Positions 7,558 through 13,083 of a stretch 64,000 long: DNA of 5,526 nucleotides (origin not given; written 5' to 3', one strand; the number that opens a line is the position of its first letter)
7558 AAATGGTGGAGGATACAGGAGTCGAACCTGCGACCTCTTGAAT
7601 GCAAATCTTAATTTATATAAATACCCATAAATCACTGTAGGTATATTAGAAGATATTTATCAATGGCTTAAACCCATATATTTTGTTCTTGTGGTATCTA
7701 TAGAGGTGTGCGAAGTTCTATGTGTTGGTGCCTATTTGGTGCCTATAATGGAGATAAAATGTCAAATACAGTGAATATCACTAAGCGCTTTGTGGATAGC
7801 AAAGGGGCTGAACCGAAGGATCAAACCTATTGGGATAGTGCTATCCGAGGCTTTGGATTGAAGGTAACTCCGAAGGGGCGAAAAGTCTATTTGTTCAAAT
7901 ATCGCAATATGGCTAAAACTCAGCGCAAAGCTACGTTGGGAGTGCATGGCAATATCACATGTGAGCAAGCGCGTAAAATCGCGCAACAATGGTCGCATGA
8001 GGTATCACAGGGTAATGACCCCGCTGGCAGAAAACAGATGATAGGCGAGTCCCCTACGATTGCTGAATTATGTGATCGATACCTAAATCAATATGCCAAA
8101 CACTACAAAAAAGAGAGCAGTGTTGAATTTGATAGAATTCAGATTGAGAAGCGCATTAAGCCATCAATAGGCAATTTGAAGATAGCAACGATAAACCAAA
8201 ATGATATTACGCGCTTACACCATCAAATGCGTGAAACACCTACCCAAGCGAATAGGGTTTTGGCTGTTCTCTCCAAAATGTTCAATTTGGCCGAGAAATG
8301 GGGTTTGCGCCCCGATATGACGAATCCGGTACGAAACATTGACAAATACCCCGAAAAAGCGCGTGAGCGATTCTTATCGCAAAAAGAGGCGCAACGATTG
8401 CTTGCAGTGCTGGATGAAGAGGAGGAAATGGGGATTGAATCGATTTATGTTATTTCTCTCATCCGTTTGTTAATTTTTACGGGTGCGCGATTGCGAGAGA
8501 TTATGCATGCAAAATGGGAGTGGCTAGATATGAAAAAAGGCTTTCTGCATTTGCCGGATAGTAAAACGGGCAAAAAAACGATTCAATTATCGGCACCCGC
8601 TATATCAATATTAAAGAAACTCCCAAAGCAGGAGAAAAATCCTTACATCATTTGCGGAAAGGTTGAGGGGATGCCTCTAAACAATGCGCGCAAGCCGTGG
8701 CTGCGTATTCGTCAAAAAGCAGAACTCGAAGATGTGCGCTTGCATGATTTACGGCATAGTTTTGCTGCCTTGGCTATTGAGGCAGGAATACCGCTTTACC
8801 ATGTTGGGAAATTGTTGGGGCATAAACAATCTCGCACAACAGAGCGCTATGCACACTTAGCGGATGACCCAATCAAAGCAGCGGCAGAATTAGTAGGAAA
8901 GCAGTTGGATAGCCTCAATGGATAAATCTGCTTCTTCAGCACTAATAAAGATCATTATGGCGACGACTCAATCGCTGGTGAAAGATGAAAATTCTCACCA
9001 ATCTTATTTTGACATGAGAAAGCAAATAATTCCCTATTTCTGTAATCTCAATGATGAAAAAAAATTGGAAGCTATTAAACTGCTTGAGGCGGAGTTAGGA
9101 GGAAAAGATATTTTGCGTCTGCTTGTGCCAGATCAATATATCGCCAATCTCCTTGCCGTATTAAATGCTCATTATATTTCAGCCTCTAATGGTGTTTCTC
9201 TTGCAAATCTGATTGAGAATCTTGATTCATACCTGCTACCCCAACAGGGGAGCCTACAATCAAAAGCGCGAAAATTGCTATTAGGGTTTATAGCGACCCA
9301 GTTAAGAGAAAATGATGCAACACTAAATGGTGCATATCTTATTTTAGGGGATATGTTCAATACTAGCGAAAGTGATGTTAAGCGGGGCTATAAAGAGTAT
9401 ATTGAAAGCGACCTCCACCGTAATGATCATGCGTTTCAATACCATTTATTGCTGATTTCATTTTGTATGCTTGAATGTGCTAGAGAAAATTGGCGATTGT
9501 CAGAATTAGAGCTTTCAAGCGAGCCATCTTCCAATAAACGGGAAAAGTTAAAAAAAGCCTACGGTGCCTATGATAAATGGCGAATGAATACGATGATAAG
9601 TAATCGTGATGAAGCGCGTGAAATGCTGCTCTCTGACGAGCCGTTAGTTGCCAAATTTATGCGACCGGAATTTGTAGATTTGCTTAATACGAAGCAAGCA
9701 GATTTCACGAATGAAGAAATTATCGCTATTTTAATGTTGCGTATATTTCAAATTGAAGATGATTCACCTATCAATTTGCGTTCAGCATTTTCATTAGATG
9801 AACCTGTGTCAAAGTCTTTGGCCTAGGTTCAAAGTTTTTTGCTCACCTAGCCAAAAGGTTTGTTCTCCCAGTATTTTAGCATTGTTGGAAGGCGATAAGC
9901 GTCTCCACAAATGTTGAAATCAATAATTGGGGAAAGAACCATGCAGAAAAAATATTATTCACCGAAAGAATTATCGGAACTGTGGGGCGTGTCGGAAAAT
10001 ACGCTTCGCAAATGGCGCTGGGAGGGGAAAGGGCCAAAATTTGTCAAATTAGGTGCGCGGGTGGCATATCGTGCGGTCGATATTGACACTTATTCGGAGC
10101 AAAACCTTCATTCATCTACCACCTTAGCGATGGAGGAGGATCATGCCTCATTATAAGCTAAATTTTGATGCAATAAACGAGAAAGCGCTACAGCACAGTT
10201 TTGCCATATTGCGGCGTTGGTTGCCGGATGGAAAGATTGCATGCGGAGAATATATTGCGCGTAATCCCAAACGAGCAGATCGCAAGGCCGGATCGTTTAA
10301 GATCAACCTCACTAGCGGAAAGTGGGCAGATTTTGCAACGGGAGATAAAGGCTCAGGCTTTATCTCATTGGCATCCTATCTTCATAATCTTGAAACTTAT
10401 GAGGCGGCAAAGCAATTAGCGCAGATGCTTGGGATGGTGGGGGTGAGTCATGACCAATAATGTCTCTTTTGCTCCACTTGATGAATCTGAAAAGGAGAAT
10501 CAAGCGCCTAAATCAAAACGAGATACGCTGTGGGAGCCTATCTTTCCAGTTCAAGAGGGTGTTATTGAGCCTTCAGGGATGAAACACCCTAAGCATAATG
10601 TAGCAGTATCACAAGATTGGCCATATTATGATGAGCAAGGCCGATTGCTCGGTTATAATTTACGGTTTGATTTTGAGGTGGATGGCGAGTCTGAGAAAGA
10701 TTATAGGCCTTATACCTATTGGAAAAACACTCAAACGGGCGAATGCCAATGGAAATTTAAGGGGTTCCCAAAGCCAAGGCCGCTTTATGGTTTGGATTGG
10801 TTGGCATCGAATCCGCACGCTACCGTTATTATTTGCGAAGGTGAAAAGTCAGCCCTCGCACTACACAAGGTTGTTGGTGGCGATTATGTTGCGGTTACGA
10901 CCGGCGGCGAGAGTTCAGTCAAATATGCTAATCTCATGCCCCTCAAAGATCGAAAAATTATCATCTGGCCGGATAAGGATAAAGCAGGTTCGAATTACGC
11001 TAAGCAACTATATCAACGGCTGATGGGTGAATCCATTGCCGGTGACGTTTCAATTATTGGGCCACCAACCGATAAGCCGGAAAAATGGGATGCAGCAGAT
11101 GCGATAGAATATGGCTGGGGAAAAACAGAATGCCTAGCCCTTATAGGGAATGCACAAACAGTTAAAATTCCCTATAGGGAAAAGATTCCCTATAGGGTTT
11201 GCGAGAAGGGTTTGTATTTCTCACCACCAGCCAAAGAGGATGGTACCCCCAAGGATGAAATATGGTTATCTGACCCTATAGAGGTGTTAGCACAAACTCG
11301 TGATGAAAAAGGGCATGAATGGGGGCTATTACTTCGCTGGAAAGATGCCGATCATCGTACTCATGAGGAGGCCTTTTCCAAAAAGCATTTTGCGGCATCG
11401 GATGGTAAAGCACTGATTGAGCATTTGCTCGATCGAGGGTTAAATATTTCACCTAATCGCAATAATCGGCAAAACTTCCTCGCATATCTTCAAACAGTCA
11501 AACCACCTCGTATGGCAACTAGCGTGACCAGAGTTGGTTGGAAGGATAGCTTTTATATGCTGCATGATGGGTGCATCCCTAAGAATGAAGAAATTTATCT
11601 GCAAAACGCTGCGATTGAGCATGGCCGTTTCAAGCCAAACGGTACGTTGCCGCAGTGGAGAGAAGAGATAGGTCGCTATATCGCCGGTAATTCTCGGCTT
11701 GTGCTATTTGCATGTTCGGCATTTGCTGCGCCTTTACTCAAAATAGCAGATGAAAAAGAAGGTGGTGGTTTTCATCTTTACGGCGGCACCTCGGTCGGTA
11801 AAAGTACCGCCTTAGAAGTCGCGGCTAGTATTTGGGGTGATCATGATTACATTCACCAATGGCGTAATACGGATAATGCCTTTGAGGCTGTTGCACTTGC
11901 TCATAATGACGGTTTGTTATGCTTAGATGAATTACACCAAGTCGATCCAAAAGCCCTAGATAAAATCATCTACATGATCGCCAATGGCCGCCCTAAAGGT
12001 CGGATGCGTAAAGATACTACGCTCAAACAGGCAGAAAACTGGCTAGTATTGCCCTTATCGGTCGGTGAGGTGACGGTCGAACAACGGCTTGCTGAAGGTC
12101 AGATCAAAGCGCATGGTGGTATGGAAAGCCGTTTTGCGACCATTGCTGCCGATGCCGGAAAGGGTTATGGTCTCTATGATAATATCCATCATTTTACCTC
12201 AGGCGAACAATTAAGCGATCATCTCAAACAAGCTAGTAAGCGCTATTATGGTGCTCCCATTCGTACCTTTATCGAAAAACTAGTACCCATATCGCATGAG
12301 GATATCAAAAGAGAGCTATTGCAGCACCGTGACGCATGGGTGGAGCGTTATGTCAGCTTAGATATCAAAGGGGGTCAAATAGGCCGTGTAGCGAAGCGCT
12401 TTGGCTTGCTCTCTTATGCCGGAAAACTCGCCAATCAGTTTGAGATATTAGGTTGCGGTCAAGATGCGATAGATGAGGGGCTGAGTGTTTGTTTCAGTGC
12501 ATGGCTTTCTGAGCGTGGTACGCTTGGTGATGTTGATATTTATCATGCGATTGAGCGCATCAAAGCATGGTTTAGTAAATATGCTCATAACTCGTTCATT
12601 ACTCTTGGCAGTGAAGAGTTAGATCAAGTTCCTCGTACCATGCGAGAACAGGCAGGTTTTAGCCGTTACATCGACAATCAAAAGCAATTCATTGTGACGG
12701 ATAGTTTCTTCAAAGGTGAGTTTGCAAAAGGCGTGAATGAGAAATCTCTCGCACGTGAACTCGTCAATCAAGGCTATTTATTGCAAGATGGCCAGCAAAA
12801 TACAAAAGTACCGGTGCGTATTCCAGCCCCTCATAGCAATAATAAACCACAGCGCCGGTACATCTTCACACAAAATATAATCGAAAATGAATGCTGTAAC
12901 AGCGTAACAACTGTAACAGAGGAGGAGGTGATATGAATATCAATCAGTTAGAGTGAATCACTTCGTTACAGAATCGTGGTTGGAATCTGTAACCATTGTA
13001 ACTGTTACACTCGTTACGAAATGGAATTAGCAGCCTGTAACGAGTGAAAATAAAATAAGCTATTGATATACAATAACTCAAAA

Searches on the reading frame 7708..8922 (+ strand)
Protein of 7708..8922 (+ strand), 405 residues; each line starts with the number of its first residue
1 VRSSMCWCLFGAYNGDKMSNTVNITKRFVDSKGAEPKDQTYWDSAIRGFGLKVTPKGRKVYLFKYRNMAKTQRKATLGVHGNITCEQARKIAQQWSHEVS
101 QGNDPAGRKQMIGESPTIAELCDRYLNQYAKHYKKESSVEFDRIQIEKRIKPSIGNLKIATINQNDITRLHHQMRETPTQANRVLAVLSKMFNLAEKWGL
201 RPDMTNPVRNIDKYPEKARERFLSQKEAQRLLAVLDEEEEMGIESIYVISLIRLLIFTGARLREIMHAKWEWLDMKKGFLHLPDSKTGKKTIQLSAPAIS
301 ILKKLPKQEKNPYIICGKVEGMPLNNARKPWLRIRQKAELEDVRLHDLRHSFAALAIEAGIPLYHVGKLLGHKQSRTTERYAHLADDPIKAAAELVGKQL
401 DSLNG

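Call 15: search_protein_families(library=pfam, proteins=[window:7708-8922:+], max_evalue=0.01)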
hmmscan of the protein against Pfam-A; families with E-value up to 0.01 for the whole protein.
window:7708-8922:+ (405 aa): 4 families
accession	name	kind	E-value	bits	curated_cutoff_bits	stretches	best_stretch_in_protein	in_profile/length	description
PF00589.27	Phage_integrase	-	1.4e-24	87.3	27.1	1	222-386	2-170/172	Phage integrase family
PF13356.12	Arm-DNA-bind_3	-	1.4e-17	64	27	1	24-110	1-81/83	Arm DNA-binding domain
PF14659.12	Phage_int_SAM_3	-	8.5e-08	32.7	22.6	1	117-172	1-55/58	Phage integrase, N-terminal SAM-like domain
PF22022.2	Phage_int_M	-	2.6e-05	24.8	27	1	125-201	8-85/96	Phage integrase central domain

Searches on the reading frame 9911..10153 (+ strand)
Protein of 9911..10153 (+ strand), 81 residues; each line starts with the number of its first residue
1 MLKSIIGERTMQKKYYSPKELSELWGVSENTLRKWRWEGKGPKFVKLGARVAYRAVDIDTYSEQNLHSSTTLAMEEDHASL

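Call 15: search_protein_families(library=pfam, proteins=[window:9911-10153:+], max_evalue=0.01)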
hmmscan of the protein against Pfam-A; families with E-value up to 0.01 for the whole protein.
window:9911-10153:+ (81 aa): 2 families
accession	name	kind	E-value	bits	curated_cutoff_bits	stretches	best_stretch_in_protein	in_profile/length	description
PF12728.13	HTH_17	-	1.3e-10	41.8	27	1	15-65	1-50/51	Helix-turn-helix domain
PF13384.12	HTH_23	-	0.00059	20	24.6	1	16-42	18-46/50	Homeodomain-like domain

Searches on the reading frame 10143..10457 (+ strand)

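Call 15: search_protein_families(library=pfam, proteins=[window:10143-10457:+], max_evalue=0.01)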
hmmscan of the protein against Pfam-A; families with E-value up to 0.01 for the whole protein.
window:10143-10457:+ (105 aa): 0 families

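Call 46: search_protein_families(library=phrogs, proteins=[window:10143-10457:+], max_evalue=1)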
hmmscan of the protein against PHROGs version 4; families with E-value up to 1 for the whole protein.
window:10143-10457:+ (105 aa): 1 family
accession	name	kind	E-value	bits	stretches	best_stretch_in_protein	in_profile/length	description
phrog_11992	-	unknown function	0.33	12.1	1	50-96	40-83/177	-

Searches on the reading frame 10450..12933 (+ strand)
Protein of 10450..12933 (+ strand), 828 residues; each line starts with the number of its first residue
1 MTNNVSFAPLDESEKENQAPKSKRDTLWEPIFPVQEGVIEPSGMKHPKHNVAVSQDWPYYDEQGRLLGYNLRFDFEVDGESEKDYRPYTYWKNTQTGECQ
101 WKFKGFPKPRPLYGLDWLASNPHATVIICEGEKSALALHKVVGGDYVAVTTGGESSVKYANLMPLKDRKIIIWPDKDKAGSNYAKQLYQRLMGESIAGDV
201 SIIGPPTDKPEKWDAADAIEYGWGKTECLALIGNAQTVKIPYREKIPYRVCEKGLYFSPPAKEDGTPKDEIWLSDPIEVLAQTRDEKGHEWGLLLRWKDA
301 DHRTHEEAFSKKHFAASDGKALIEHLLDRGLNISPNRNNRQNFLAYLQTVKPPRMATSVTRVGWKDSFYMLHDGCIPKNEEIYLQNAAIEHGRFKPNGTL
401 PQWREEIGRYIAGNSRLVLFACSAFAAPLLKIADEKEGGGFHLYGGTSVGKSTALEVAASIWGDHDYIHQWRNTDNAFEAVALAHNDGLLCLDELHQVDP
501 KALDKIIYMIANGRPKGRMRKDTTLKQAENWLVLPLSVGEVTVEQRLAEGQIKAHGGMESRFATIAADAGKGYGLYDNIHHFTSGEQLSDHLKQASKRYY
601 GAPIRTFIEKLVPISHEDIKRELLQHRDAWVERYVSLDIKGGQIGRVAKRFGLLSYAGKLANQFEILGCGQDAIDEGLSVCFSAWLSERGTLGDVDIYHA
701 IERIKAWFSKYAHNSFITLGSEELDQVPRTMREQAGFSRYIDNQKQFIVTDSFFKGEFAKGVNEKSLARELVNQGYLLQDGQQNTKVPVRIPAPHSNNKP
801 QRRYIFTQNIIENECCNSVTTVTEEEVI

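Call 15: search_protein_families(library=pfam, proteins=[window:10450-12933:+], max_evalue=0.01)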
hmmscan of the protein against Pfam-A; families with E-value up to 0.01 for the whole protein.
window:10450-12933:+ (828 aa): 6 families
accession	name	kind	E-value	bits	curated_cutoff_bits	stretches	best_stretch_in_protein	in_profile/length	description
PF06048.17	DUF927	-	1.3e-75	255.2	22.6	1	248-529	1-283/284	Domain of unknown function (DUF927)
PF19898.4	DUF6371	-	7.1e-10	39.3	27.7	1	83-176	63-150/150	Domain of unknown function (DUF6371)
PF01751.28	Toprim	-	3.1e-07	30.9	23.1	1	125-191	1-80/96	Toprim domain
PF13155.12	Toprim_2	-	9.2e-06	26.4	22.1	1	127-196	1-71/88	Toprim-like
PF13662.12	Toprim_4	-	0.0004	21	25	1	125-192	2-75/85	Toprim domain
PF13362.12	Toprim_3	-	0.00053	20.8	27.2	1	126-205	2-79/95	Toprim domain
